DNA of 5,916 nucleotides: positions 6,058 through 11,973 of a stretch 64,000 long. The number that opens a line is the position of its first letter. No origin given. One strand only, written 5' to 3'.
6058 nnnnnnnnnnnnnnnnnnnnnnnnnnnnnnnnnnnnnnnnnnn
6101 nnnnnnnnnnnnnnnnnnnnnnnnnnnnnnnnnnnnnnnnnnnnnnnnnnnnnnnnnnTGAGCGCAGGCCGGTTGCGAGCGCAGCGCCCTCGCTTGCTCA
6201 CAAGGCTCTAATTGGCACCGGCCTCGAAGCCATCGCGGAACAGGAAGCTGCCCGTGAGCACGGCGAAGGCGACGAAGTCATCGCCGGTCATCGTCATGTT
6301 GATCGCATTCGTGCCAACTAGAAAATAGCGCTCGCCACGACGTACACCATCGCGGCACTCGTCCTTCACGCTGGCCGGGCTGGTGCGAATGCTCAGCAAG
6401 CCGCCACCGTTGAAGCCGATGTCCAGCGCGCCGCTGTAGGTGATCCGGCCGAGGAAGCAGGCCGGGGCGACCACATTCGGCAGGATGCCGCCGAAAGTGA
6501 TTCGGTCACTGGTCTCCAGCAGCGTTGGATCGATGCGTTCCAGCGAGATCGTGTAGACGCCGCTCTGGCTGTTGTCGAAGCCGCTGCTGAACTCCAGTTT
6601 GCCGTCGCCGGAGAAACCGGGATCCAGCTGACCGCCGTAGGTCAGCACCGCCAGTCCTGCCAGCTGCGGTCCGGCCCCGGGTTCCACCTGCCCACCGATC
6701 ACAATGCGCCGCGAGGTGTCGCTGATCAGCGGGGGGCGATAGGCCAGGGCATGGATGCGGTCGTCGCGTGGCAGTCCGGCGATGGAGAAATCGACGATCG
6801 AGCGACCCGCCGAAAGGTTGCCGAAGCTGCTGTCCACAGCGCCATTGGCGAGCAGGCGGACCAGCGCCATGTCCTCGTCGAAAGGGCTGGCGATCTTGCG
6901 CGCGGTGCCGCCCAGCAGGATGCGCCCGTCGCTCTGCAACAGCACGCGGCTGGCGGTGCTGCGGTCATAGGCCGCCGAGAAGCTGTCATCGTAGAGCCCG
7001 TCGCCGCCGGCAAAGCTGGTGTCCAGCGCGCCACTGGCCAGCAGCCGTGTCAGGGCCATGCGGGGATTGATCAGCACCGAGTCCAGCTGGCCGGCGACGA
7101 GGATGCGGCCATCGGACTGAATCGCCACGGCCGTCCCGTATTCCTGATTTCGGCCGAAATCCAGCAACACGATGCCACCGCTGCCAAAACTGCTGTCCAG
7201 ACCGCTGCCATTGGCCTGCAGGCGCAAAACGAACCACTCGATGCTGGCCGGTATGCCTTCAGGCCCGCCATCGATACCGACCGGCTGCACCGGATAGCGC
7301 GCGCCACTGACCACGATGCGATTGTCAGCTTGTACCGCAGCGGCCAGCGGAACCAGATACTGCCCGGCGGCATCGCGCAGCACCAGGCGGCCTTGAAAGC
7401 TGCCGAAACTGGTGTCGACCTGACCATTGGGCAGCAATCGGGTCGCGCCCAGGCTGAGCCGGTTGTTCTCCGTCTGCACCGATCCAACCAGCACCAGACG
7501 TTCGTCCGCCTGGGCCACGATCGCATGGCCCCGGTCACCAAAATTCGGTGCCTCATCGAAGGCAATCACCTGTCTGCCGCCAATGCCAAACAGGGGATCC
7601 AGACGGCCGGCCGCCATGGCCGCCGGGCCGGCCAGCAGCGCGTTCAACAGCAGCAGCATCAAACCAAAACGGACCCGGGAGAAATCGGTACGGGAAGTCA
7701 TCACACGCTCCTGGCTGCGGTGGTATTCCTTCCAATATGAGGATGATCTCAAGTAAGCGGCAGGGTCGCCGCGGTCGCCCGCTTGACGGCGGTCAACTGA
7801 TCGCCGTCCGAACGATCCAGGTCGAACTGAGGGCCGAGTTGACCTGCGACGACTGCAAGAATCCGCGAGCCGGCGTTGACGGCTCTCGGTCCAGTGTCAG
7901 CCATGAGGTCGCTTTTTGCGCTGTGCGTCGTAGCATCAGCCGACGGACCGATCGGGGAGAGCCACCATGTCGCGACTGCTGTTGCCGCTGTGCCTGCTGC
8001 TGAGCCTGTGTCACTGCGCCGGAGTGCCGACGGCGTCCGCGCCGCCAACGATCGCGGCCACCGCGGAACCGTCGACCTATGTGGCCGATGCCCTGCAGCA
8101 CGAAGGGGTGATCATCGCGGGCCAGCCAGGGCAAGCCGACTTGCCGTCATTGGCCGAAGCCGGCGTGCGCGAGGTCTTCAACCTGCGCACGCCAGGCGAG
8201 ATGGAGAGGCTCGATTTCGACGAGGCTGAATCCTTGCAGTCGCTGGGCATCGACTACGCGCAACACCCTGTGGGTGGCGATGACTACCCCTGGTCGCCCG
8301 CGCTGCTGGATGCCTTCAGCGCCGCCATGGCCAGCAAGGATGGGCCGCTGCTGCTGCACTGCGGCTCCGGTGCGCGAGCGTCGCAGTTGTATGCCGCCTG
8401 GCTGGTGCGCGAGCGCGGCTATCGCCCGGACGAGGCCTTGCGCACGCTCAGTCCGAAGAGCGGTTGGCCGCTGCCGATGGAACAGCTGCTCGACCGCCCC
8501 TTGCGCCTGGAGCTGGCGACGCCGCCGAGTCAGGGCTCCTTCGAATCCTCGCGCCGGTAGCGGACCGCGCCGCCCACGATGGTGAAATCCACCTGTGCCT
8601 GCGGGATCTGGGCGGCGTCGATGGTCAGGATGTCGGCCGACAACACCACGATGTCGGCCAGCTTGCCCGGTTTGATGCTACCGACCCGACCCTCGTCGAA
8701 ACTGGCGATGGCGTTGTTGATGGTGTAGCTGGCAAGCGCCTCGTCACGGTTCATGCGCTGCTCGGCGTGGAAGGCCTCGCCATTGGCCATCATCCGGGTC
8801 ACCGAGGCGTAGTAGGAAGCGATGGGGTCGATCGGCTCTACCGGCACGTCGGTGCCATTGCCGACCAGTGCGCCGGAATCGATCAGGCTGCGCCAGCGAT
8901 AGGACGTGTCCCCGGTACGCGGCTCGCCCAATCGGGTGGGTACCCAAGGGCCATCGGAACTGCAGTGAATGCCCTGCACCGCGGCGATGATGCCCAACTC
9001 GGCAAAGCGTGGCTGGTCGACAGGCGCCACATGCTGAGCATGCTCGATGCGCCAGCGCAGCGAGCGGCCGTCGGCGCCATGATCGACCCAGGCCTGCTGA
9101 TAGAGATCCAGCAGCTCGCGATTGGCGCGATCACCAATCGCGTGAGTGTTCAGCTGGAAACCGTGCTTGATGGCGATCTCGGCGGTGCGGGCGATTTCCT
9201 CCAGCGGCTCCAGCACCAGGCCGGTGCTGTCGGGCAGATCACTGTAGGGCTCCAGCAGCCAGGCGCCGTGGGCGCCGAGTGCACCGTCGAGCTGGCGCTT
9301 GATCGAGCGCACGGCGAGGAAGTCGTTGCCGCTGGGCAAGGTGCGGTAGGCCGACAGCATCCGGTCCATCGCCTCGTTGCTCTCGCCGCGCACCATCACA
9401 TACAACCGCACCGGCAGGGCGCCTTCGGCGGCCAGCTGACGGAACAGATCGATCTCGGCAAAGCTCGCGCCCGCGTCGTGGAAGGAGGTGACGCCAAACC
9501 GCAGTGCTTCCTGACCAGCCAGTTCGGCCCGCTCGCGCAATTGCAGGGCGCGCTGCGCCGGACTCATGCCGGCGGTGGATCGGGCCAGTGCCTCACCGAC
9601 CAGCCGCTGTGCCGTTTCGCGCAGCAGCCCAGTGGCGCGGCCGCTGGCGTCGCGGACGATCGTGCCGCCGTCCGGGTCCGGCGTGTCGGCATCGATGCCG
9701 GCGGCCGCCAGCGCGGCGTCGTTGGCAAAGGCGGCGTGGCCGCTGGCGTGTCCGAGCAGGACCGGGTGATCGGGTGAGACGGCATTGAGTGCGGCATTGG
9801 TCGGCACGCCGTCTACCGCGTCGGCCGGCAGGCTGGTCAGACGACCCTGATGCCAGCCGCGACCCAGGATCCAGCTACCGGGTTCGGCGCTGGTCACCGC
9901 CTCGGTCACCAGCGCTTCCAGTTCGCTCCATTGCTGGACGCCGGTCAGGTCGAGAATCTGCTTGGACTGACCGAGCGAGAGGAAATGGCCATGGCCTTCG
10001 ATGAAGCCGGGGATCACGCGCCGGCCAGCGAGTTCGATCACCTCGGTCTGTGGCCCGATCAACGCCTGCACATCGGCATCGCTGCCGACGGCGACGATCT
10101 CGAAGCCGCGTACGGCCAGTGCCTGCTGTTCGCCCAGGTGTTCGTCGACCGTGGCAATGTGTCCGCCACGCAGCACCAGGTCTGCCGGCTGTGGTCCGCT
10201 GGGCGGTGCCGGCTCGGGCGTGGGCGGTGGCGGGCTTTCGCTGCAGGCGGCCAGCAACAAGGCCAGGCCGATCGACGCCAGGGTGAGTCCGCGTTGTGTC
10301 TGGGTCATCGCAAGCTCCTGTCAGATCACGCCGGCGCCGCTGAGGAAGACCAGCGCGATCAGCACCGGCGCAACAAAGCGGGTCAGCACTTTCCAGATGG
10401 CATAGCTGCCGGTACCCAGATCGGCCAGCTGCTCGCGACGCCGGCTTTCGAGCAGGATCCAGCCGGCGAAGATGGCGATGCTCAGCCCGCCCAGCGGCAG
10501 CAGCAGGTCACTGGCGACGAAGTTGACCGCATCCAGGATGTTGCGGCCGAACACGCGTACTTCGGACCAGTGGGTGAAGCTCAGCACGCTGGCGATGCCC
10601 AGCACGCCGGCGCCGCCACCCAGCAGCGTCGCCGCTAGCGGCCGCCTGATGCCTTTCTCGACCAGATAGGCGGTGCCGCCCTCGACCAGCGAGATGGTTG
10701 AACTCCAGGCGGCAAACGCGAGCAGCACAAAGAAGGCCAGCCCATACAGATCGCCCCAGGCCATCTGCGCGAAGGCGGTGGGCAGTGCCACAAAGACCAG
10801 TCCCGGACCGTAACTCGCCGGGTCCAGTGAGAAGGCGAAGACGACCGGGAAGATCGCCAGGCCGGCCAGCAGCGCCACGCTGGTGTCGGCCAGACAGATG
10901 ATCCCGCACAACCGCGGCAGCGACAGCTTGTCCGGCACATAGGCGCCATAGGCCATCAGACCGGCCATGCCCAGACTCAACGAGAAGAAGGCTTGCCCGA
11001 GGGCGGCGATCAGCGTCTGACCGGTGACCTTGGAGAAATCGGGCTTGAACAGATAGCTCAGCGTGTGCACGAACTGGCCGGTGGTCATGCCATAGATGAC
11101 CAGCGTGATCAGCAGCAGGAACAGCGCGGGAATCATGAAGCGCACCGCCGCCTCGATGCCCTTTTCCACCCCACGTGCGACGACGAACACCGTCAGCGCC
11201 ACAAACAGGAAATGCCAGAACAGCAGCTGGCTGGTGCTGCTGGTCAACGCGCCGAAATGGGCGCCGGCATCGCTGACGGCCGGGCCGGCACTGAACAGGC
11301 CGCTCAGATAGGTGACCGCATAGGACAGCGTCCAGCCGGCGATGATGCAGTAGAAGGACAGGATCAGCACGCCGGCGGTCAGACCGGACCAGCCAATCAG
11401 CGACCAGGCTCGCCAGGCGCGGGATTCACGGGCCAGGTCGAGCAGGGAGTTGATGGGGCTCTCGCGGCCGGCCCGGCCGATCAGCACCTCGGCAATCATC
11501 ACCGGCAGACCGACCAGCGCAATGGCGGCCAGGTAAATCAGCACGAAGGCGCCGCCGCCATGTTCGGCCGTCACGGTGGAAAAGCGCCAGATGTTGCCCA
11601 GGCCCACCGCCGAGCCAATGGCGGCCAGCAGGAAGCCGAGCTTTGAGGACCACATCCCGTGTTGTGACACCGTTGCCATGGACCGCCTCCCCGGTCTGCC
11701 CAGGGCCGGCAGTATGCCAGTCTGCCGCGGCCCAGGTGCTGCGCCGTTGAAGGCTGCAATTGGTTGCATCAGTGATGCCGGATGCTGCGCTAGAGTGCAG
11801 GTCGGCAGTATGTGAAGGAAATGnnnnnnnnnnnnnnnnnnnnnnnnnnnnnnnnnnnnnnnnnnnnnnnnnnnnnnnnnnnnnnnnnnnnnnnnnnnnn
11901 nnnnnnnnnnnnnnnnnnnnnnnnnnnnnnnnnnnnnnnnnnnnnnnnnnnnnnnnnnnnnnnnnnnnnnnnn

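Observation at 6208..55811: Recurrent C-terminal F-x-[DN]-G-[FM]-E tail on five unrelated signal-peptide proteins: a possible unrecognised sorting or processing tag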

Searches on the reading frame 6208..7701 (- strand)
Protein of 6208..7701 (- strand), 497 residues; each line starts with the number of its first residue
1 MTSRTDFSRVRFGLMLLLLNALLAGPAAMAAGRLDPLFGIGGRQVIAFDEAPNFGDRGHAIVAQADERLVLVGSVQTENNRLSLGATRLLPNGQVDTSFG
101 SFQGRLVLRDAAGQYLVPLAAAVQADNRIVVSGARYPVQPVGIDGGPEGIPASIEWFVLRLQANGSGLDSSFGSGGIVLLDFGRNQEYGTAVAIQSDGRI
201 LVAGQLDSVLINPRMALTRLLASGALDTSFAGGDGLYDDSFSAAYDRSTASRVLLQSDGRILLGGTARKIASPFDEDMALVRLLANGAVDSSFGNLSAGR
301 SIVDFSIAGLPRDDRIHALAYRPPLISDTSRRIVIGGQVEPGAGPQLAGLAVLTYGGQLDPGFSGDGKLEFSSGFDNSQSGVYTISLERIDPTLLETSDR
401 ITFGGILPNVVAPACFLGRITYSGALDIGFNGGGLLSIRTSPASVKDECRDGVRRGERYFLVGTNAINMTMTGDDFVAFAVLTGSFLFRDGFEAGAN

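Call 12: search_protein_families(library=pfam, proteins=[window:6208-7701:-], max_evalue=0.01)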
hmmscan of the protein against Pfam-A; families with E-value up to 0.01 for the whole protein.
window:6208-7701:- (497 aa): 1 family
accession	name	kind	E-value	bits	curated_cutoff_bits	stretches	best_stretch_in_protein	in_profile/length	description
PF17164.10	DUF5122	-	7.9e-28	96.9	27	3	195-230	1-36/36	Domain of unknown function (DUF5122) beta-propeller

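Call 13: search_protein_families(library=ncbifam, proteins=[window:6208-7701:-], max_evalue=0.01)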
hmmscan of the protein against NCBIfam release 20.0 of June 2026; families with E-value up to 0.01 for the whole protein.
window:6208-7701:- (497 aa): 1 family
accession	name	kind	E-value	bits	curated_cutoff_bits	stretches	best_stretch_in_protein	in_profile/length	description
TIGR02608.1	delta_60_rpt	domain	2.8e-43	145.6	76.5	4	188-237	2-52/55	delta-60 repeat domain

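Call 56: search_protein_representatives(protein=window:6208-7701:-)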
Query: 497 residues. Proteins with E-value up to 0.001 (for the whole library): 48471; up to 1e-10: 30881; up to 1e-30: 4587. The best 150 are listed.
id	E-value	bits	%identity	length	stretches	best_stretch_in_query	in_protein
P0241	2.9e-205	699.5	38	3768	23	164-299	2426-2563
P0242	8.1e-204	694.7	68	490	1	9-496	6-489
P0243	7.9e-181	618.9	41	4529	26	157-305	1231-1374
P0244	1.2e-158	545.8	41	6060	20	157-294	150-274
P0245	2.3e-158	544.9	37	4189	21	168-297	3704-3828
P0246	1.7e-153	528.8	39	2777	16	164-297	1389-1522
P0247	4.8e-150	517.4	40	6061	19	155-295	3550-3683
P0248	1.7e-149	515.6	38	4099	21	153-295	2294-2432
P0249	2.1e-141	488.9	42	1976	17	152-294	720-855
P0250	2.2e-137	475.7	39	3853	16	32-311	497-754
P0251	2.1e-134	465.8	40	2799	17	153-297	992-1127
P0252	1.0e-129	450.4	40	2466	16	156-305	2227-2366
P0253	1.1e-129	450.3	37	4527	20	28-304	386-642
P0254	1.9e-124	433.0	38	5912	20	155-294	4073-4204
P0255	3.1e-124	432.3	41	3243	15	113-305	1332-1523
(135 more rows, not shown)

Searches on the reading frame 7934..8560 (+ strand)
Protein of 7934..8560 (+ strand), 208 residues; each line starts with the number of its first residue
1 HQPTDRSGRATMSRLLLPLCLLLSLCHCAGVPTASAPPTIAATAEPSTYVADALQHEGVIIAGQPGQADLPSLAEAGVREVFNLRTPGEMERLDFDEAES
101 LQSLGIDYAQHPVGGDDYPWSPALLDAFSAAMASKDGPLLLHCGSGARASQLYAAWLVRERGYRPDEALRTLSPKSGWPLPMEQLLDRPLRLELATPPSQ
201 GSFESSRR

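Call 19: search_protein_families(library=pfam, proteins=[window:7934-8560:+], max_evalue=0.001)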
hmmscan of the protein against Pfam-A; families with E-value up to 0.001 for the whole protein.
window:7934-8560:+ (208 aa): 2 families
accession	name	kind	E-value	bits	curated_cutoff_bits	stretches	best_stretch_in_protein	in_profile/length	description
PF04273.18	BLH_phosphatase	-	2.2e-07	31.6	26.1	1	60-154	10-104/110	Beta-lactamase hydrolase-like protein, phosphatase-like domain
PF22785.1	Tc-R-P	-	0.00081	20.3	27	0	65-160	11-104/106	Polymorphic toxin system, DSP-PTPase phosphatase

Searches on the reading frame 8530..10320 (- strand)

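Call 19: search_protein_families(library=pfam, proteins=[window:8530-10320:-], max_evalue=0.001)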
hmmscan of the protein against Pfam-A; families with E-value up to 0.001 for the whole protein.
window:8530-10320:- (596 aa): 2 families
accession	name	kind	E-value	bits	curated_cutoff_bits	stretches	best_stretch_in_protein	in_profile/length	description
PF07969.17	Amidohydro_3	-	8.8e-98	329.2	29.7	1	93-588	1-472/472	Amidohydrolase family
PF01979.26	Amidohydro_1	-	1.5e-16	61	25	1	261-585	34-343/345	Amidohydrolase family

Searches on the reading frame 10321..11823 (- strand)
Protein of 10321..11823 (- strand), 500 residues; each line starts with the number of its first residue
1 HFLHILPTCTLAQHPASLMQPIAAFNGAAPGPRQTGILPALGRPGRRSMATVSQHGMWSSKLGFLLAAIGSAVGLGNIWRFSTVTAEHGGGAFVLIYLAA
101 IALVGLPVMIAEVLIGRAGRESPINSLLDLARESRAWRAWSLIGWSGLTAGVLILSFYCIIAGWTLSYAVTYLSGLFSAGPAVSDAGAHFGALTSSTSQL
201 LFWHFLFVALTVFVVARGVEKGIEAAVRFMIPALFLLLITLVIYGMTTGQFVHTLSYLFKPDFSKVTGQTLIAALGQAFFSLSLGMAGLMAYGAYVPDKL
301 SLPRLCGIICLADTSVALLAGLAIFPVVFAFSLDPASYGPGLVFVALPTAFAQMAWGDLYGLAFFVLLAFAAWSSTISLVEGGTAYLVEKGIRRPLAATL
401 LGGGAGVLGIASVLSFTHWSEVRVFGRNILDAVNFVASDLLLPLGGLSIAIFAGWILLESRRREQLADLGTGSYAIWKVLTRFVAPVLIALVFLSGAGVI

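Call 19: search_protein_families(library=pfam, proteins=[window:10321-11823:-], max_evalue=0.001)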
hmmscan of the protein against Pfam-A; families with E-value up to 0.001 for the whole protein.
window:10321-11823:- (500 aa): 1 family
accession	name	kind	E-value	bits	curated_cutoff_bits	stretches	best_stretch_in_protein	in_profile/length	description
PF00209.24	SNF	-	4.6e-42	144.9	27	2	207-495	183-479/524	Sodium:neurotransmitter symporter family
